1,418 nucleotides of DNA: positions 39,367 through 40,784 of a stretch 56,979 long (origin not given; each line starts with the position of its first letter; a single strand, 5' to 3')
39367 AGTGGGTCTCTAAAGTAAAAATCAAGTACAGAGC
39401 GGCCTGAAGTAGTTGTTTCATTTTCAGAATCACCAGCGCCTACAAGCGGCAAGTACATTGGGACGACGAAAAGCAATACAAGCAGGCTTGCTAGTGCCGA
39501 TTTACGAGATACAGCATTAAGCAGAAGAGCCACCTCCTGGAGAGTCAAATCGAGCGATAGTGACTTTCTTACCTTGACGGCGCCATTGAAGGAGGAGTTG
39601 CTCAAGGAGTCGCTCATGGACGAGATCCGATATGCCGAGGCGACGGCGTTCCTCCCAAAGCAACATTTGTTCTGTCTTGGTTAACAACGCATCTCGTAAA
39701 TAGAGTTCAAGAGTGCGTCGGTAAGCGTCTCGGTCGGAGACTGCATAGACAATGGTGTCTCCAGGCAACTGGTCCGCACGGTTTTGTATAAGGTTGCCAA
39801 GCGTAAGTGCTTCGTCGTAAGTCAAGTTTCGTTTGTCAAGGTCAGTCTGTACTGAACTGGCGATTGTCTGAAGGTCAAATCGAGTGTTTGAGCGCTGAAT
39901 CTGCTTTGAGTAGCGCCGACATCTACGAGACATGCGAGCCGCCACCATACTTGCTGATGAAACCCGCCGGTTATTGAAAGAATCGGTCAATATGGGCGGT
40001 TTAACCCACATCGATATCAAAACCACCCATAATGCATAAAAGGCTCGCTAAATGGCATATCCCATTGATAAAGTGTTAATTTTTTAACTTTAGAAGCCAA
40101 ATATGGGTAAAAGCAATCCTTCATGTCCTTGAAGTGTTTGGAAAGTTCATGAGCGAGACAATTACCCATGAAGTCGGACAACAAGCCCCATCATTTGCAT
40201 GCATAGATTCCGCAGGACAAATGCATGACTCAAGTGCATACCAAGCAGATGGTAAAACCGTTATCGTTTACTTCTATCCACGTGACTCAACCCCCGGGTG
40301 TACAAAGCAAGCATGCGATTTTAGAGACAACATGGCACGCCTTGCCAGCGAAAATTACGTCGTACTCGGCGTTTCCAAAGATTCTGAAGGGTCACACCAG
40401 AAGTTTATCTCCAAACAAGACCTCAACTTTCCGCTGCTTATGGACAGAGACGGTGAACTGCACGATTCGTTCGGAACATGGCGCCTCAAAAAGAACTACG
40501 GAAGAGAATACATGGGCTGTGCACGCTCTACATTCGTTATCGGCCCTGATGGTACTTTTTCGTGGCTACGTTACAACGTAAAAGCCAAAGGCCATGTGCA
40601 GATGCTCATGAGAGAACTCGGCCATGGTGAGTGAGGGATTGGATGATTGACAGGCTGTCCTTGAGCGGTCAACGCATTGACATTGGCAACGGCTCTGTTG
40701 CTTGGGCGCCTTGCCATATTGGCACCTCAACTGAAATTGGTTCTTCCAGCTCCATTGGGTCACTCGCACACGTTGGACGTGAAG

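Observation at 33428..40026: Uncharacterised three-gene module joined to the 5' side of the archaellum operon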

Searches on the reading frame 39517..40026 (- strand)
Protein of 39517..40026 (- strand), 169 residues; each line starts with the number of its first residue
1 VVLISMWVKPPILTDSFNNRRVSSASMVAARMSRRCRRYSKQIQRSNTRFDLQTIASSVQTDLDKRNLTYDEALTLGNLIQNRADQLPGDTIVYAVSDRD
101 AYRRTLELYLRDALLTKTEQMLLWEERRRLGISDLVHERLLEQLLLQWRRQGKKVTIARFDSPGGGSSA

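Call 3: search_protein_families(library=pfam, proteins=[window:39517-40026:-], max_evalue=0.1)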
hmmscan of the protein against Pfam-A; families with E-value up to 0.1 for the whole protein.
window:39517-40026:- (169 aa): 0 families

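Call 4: search_protein_families(library=ncbifam, proteins=[window:39517-40026:-], max_evalue=0.1)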
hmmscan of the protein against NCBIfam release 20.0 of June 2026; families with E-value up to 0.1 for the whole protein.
window:39517-40026:- (169 aa): 0 families

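Call 17: find_homologous_proteins(query=window:39517-40026:-, max_evalue=0.001)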
Query window:39517-40026:- (169 aa): 523 proteins with E <= 0.001 among 634 candidates; the best 120 are listed.
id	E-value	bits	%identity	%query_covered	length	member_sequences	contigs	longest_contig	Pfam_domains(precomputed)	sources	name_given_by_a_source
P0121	1.3e-99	349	99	97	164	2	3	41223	-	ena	-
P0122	2.1e-99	348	99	97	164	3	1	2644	-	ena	-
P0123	2.9e-99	347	99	97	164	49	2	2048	-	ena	-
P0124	4.0e-99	347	99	97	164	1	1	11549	-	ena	-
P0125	5.9e-90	317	89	100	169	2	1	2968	-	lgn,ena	-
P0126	1.9e-85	303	86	96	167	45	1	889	-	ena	-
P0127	1.9e-85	303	90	96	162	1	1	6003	-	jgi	jgi:hypothetical protein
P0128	5.4e-85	301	89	96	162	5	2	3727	-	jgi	jgi:hypothetical protein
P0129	7.2e-79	281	83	93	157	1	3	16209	-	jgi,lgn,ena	jgi:hypothetical protein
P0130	8.1e-79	281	82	93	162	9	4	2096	-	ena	-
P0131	3.1e-77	276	88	85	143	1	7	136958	-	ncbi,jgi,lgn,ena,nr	ncbi:MAG TPA: hypothetical protein QF401_05195 [Candidatus Poseidoniaceae archaeon]|nr:hypothetical 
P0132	3.7e-77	276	88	85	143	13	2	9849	-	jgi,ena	-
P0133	4.0e-75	269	87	85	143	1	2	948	-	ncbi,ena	-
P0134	5.1e-75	269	78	93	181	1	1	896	-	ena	-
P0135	8.3e-75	268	88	82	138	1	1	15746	-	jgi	-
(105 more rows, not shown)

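Call 38: search_protein_families(library=pfam, alignment_id=A3, max_evalue=10)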
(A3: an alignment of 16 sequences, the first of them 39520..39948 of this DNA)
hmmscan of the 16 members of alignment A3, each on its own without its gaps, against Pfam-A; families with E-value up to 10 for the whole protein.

A. member 1, window:39520-39948:- (143 aa): 1 family
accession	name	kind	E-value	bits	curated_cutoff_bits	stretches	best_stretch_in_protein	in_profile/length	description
PF04447.17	dATP-dGTP_PPHyd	-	0.15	12.8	23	1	94-112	46-64/97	dATP/dGTP pyrophosphohydrolase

B. families by the number of members that match (of 16 scanned): 4 families
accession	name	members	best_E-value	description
PF04447.17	dATP-dGTP_PPHyd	5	0.053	dATP/dGTP pyrophosphohydrolase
PF00761.25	Polyoma_coat2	1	0.056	Polyomavirus coat protein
PF13256.11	DUF4047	1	0.097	Domain of unknown function (DUF4047)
PF03312.20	DUF272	1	0.097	Protein of unknown function (DUF272)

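Call 39: search_solved_structures(query=A3, max_evalue=10, show_alignments=2)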
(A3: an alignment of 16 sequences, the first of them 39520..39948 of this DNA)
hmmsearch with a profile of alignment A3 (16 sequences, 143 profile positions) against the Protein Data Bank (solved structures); distinct sequences matched with E-value up to 10: 4.
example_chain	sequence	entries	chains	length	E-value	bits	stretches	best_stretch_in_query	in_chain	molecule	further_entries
8gxf_B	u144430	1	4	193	0.018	18.4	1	23-85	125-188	GCN5 family acetyltransferase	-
1yhd_A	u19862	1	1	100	0.32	14.4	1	93-134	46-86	UPF0269 protein yggX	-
1xs8_A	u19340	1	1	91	0.33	14.3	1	92-134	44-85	UPF0269 protein yggX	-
2hsb_A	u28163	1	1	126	1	12.8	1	77-114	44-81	Hypothetical UPF0332 protein AF0298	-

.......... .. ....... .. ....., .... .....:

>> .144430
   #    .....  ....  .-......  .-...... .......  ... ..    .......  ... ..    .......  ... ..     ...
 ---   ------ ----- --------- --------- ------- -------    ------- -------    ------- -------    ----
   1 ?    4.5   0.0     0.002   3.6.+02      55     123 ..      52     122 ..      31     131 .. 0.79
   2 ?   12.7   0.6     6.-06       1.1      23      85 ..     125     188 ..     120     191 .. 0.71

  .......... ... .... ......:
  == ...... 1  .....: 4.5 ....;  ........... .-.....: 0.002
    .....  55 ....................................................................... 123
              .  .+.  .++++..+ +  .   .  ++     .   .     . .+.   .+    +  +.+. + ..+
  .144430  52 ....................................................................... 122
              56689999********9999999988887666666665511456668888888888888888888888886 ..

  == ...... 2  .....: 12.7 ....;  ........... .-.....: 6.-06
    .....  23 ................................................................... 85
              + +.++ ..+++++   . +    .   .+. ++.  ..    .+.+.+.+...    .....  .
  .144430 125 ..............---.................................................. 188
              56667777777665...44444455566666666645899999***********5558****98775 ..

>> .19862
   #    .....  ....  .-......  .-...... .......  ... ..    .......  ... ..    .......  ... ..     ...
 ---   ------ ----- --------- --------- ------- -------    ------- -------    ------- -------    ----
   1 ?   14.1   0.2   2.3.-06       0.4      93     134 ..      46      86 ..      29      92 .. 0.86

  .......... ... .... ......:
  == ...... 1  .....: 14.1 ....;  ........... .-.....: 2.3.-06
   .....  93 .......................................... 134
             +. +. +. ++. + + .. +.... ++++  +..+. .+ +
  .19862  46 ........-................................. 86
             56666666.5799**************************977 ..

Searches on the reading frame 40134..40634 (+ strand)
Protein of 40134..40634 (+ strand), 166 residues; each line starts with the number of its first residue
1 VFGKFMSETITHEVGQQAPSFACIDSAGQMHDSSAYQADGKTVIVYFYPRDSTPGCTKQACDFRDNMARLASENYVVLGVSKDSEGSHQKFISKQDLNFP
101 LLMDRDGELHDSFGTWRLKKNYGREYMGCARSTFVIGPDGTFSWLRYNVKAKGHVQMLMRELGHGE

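Call 70: search_protein_families(library=pfam, proteins=[window:40134-40634:+], max_evalue=0.001)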
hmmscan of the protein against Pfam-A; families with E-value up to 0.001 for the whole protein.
window:40134-40634:+ (166 aa): 3 families
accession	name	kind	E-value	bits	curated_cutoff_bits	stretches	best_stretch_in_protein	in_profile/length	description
PF00578.27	AhpC-TSA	-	8.9e-35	119.8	26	1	14-141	1-120/124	AhpC/TSA family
PF08534.16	Redoxin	-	2.8e-17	63.3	26.6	1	14-142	2-128/148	Redoxin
PF13911.12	AhpC-TSA_2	-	2.4e-05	25.1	27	1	67-120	6-59/114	AhpC/TSA antioxidant enzyme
